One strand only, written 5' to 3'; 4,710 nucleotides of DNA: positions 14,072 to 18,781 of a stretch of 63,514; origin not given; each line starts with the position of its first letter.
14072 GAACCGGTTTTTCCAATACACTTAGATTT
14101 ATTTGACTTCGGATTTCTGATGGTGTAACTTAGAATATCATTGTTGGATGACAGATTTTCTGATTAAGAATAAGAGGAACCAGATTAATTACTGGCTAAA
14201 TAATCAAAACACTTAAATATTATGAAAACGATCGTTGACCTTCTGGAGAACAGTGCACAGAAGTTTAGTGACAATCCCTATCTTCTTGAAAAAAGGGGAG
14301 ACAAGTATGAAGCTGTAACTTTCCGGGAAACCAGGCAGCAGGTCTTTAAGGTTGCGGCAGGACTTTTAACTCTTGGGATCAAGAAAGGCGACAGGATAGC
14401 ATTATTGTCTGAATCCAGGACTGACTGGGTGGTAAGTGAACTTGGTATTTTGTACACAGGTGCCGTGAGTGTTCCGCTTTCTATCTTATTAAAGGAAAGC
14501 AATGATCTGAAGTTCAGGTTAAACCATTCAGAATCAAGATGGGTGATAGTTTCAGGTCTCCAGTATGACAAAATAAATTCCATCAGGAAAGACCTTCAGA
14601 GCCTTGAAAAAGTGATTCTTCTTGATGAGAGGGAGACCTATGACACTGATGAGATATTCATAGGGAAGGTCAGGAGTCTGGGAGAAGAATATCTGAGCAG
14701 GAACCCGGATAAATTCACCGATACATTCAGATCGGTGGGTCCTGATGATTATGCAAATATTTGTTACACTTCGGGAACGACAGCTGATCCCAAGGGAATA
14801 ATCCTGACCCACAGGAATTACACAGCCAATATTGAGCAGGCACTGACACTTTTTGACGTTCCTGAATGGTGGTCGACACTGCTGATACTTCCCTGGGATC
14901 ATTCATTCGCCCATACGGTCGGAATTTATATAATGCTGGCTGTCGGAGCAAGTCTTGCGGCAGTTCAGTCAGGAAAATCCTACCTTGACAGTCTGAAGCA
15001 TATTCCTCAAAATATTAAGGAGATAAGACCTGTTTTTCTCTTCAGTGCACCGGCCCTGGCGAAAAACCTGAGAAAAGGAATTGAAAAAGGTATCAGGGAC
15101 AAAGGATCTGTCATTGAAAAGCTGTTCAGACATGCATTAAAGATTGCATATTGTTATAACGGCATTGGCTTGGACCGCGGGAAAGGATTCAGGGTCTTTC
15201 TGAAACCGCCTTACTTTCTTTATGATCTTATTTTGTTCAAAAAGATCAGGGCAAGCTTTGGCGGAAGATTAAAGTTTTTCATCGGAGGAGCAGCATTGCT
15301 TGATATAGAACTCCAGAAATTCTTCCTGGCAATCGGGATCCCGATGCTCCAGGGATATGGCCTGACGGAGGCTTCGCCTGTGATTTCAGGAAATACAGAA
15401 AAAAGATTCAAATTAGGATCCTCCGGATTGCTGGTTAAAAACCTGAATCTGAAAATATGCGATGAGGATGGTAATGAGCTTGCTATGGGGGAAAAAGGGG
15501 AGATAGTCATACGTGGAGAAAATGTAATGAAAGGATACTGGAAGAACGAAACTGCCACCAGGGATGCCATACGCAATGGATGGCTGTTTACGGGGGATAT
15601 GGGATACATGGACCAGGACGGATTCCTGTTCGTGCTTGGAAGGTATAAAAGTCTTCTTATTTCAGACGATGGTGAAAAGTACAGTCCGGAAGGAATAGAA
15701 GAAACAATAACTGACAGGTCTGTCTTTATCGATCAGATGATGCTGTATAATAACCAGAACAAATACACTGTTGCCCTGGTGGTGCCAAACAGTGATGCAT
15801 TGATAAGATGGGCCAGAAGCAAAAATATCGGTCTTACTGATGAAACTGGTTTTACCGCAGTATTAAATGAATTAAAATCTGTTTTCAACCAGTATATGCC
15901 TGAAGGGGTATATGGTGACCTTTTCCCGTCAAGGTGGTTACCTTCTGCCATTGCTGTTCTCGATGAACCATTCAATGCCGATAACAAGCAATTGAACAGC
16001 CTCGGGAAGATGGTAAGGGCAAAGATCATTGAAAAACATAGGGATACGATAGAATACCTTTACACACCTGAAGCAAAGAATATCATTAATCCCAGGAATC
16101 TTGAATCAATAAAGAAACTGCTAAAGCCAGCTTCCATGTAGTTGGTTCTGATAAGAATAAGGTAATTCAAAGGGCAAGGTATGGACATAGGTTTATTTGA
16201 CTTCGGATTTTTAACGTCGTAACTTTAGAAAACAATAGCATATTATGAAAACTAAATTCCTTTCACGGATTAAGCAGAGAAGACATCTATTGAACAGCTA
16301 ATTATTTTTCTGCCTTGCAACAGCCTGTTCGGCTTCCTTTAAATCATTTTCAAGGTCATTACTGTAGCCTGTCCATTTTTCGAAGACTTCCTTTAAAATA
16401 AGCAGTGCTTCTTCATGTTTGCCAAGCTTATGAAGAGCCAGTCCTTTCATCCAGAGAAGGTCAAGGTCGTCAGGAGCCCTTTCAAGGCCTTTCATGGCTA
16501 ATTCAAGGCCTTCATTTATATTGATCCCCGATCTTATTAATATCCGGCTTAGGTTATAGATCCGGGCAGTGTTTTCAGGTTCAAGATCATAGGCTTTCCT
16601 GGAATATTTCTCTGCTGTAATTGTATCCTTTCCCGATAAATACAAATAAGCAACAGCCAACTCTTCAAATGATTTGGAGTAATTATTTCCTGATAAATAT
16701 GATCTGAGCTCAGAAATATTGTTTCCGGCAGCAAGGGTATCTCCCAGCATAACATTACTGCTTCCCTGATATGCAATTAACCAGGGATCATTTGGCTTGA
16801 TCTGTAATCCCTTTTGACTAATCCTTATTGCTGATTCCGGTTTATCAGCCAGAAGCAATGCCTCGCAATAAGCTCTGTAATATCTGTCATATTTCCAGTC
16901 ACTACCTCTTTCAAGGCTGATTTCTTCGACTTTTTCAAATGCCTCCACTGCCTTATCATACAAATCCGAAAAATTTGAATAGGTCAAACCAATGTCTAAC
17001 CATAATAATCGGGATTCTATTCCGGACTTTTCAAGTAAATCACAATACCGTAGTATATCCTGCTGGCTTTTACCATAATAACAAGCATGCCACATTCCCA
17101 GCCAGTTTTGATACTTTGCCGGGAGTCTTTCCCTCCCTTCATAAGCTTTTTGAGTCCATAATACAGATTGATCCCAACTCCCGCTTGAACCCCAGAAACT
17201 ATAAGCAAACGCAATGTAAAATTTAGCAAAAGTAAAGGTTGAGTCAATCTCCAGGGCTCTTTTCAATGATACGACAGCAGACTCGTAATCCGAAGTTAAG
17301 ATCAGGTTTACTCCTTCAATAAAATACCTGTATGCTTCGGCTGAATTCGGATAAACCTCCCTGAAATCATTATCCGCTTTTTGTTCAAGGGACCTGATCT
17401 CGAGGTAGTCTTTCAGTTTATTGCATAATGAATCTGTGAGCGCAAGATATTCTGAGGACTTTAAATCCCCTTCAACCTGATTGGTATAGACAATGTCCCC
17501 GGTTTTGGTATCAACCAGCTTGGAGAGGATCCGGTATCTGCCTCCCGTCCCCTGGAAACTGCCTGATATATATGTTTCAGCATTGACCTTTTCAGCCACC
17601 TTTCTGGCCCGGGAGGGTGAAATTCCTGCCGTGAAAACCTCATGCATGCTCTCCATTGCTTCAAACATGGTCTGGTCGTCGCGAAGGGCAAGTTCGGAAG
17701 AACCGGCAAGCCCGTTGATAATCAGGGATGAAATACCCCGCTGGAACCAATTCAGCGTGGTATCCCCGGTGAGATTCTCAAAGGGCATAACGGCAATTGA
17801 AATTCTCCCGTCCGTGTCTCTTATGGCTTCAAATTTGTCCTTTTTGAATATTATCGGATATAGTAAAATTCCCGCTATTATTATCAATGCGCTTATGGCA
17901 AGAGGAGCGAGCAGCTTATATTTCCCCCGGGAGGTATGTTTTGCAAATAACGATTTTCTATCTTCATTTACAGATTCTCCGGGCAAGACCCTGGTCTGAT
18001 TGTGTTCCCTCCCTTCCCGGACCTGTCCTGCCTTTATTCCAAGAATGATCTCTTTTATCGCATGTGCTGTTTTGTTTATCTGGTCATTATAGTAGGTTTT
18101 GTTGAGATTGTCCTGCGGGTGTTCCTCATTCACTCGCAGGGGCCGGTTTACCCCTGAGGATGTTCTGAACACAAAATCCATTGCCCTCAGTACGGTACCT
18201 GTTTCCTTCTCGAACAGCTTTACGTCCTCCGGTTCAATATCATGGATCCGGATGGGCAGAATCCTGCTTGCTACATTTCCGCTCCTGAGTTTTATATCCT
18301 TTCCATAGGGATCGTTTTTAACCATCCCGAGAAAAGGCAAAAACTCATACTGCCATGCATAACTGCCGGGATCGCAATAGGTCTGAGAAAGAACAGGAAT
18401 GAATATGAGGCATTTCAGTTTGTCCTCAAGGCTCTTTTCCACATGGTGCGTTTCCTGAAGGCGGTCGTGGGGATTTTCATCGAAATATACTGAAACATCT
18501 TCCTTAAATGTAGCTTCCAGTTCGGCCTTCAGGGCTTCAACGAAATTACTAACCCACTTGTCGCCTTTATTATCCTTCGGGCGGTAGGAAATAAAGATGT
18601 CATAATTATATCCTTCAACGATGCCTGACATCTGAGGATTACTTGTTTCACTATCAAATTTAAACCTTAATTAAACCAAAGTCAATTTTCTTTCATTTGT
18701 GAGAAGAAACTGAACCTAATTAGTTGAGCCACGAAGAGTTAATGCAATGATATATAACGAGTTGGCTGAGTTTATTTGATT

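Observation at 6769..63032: Nine copies of an extended promoter-like motif with a conserved spacer, all on the + strand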

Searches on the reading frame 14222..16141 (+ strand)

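Call 10: search_protein_families(library=pfam, proteins=[window:14222-16141:+], max_evalue=0.01)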
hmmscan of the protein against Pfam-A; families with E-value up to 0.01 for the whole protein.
window:14222-16141:+ (639 aa): 2 families
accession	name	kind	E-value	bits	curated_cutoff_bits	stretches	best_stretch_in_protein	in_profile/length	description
PF00501.34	AMP-binding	-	1.3e-75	255.1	29.9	1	8-440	1-384/384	AMP-binding enzyme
PF23562.2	AMP-binding_C_3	-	0.0009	20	20.8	0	479-526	4-51/124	AMP-binding enzyme C-terminal domain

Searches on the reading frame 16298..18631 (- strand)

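Call 10: search_protein_families(library=pfam, proteins=[window:16298-18631:-], max_evalue=0.01)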
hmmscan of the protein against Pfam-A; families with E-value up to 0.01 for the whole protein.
window:16298-18631:- (777 aa): 10 families
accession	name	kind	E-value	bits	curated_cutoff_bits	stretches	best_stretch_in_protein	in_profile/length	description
PF13181.12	TPR_8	-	8.6e-10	38.4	25.7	0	724-750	2-28/34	Tetratricopeptide repeat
PF13424.12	TPR_12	-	9.7e-08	32.5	30.1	0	544-612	6-75/77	Tetratricopeptide repeat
PF14559.12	TPR_19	-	3.9e-07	30.7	25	0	668-702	5-39/68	Tetratricopeptide repeat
PF13428.12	TPR_14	-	5.9e-06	26.9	23.5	0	584-619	3-38/44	Tetratricopeptide repeat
PF00515.34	TPR_1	-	7.4e-06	26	27.8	0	447-466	15-34/34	Tetratricopeptide repeat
PF07719.23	TPR_2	-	2.8e-05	24.4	27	0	725-749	3-27/34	Tetratricopeptide repeat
PF13414.12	TPR_11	-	0.00022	21.3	26.8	0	448-466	9-27/42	TPR repeat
PF13431.12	TPR_17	-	0.00046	20.7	24.4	0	711-743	1-33/34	Tetratricopeptide repeat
PF12895.13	ANAPC3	-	0.00058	20.5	27.2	0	672-748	7-81/82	Anaphase-promoting complex, cyclosome, subunit 3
PF23914.1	TPR_CcmH_CycH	-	0.00085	19.6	42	1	663-745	59-143/158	Cytochrome c-type biogenesis protein H TPR domain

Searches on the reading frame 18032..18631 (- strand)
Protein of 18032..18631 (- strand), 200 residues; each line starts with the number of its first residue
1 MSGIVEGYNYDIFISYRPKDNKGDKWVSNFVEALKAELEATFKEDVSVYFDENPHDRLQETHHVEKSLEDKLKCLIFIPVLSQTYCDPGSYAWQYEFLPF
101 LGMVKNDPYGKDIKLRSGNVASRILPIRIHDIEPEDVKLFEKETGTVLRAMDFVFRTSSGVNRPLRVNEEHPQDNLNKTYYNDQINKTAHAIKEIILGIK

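Call 67: search_protein_families(library=pfam, proteins=[window:18032-18631:-], max_evalue=1)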
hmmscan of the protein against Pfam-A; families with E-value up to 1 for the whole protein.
window:18032-18631:- (200 aa): 1 family
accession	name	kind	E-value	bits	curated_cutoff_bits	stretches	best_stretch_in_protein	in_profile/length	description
PF13676.11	TIR_2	-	0.0056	17.6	28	1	12-88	1-65/122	TIR domain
